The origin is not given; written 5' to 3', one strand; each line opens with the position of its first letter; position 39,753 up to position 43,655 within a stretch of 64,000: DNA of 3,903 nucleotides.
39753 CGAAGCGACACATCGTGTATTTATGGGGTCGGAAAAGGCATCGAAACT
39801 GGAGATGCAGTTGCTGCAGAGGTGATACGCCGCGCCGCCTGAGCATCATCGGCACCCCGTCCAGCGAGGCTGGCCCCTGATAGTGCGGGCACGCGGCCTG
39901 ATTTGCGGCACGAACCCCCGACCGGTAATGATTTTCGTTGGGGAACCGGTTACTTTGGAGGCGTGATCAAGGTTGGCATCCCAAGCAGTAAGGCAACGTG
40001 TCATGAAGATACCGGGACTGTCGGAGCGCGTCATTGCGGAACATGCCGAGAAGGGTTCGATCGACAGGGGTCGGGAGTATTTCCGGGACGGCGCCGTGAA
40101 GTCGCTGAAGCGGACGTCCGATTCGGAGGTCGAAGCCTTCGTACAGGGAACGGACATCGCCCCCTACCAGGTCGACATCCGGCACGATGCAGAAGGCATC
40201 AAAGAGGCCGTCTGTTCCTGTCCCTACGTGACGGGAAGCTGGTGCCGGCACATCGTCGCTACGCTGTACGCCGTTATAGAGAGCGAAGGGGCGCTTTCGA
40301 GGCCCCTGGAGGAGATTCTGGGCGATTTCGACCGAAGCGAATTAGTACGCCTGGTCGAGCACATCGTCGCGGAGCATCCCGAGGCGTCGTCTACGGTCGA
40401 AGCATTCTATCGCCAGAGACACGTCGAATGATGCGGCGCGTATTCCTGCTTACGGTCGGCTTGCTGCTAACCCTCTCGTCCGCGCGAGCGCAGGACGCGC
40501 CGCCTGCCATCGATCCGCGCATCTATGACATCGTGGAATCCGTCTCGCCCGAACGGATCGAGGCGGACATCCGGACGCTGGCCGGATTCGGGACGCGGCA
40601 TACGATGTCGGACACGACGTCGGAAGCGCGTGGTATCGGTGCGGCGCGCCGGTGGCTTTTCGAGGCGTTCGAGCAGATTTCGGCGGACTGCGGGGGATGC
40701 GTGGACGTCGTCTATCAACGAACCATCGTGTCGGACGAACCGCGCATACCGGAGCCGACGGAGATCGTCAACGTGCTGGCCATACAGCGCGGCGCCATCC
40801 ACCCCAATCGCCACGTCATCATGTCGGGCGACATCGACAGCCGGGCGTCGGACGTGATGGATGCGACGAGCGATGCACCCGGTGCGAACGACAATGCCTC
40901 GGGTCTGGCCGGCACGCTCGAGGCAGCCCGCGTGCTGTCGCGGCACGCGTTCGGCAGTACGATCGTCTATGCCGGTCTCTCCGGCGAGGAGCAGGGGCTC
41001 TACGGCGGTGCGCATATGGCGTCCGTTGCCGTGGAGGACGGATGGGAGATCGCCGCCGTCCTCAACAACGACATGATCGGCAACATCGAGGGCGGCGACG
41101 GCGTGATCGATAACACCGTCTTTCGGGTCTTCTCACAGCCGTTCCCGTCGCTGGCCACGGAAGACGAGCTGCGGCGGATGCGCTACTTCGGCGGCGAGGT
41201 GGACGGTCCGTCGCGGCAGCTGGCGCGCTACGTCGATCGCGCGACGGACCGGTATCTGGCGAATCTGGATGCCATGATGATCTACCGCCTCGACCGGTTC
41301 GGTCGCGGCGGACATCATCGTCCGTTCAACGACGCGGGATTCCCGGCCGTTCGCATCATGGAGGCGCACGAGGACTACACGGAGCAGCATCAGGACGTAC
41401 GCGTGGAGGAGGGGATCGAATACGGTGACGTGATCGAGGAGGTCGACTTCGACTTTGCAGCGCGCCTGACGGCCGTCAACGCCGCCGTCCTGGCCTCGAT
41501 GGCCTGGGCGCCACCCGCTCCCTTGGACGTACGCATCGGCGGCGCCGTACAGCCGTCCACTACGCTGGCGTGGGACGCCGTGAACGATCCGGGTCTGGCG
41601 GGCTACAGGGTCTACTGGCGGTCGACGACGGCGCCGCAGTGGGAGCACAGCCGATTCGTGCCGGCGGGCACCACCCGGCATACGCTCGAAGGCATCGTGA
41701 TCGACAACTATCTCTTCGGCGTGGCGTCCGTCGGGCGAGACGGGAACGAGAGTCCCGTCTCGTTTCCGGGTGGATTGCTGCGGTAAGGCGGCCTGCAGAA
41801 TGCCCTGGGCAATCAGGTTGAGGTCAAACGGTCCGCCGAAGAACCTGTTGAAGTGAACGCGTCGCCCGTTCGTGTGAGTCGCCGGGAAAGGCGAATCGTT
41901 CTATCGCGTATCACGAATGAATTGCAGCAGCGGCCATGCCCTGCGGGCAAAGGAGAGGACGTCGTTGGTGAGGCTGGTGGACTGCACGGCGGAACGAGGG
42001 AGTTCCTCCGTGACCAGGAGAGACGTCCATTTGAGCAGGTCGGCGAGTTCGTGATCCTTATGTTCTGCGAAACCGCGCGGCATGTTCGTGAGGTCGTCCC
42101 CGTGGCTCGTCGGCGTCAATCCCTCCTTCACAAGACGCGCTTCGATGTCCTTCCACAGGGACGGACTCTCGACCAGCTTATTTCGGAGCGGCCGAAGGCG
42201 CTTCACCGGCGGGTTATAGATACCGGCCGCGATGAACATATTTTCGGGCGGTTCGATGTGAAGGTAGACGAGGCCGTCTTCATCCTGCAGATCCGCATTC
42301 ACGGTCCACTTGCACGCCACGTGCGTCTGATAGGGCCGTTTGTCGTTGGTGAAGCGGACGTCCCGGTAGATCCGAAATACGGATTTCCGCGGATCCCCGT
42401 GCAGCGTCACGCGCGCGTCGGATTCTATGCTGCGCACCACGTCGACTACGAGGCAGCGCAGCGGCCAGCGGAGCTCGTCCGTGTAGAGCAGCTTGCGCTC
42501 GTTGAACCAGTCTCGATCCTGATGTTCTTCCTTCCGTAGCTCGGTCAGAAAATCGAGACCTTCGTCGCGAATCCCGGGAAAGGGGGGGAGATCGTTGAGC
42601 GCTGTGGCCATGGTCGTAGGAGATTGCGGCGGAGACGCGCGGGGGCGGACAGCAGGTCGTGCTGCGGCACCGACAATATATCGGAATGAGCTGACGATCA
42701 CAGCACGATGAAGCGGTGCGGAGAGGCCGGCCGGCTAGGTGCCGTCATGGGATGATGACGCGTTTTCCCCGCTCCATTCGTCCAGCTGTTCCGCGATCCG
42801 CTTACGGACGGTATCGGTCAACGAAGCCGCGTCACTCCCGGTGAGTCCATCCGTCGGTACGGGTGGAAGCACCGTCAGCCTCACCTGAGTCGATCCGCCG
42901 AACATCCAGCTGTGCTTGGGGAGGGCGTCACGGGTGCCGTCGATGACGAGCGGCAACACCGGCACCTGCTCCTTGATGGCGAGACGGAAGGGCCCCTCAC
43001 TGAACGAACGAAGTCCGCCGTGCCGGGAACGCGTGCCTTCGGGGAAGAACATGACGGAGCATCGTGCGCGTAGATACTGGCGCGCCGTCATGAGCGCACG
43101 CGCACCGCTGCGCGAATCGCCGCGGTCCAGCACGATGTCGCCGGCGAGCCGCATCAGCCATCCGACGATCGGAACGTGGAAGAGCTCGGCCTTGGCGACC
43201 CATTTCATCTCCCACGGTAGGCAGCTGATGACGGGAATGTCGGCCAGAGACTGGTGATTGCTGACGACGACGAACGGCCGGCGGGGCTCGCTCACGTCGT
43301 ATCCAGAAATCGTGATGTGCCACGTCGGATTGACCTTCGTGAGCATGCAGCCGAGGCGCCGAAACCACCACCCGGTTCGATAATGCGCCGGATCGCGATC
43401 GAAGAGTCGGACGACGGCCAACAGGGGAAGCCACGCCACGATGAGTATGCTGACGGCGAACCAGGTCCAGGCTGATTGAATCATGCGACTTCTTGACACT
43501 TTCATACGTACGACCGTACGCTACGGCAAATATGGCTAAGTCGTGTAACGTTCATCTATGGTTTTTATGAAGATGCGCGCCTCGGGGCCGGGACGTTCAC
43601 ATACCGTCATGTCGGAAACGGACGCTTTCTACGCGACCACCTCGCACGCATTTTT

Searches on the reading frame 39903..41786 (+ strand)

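Call 45: search_protein_families(library=pfam, proteins=[window:39903-41786:+])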
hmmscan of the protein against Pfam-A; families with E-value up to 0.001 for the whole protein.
window:39903-41786:+ (627 aa): 2 families
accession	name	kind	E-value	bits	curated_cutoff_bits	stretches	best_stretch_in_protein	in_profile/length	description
PF04389.22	Peptidase_M28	-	1.7e-18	67.5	21.3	1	290-488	1-159/193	Peptidase family M28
PF01546.33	Peptidase_M20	-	0.00024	21.5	24.6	1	324-460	29-113/206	Peptidase family M20/M25/M40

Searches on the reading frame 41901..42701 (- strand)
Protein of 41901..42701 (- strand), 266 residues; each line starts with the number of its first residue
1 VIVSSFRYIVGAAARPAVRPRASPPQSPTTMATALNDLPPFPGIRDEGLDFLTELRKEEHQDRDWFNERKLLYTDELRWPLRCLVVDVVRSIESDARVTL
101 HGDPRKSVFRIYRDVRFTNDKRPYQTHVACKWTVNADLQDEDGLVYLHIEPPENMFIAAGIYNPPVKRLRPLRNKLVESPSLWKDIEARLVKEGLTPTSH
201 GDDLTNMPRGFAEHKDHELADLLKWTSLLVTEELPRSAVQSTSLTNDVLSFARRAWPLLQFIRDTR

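Call 45: search_protein_families(library=pfam, proteins=[window:41901-42701:-])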
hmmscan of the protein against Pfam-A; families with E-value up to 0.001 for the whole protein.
window:41901-42701:- (266 aa): 1 family
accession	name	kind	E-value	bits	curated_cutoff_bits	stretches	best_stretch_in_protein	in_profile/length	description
PF09365.15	DUF2461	-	2.1e-40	139.3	22.8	1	49-261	3-208/208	Conserved hypothetical protein (DUF2461)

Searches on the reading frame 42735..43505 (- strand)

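Call 45: search_protein_families(library=pfam, proteins=[window:42735-43505:-])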
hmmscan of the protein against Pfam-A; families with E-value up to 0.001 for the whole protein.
window:42735-43505:- (256 aa): 1 family
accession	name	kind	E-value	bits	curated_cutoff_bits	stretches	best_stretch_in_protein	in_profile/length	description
PF01553.26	Acyltransferase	-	7.3e-31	107.2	23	1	63-188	1-131/132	Acyltransferase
